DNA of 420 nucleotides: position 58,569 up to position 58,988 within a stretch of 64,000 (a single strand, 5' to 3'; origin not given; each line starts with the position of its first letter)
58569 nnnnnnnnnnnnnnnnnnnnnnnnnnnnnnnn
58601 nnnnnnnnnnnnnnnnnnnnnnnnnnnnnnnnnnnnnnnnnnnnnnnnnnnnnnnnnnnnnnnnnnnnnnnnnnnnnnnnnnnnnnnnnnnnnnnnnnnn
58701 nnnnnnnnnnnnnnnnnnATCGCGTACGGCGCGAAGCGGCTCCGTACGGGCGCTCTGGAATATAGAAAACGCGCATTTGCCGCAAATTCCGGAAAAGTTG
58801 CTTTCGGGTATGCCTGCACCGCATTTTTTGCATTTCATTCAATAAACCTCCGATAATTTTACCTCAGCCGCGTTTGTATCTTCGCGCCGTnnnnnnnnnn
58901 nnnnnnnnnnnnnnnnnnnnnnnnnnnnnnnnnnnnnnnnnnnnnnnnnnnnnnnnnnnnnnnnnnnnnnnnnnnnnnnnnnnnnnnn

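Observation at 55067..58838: Three consecutive minus-strand genes all begin with a CxxCG...CxxC zinc ribbon: a DnaB-family helicase and two paralogous TM/OB-fold proteins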

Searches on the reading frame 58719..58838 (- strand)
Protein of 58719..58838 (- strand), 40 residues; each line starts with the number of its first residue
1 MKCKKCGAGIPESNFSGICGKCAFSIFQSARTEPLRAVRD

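Call 62: search_protein_families(library=pfam, proteins=[window:58719-58838:-], max_evalue=10)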
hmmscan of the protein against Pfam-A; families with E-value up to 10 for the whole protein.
seq(40 aa): 4 families
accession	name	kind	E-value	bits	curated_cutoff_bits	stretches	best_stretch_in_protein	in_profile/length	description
PF22912.2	zf-DPOE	-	0.1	13.2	21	1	1-23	5-25/58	Zinc finger domain of DNA polymerase-epsilon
PF03604.18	Zn_ribbon_RPAB4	-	0.12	12.5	24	1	2-8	19-25/32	DNA directed RNA polymerase, 7 kDa subunit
PF13240.11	Zn_Ribbon_1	-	0.16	12.3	25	1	2-13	1-12/23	zinc-ribbon domain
PF18439.7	zf_UBZ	-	0.16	12.1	25.6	1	2-13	4-15/32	Ubiquitin-Binding Zinc Finger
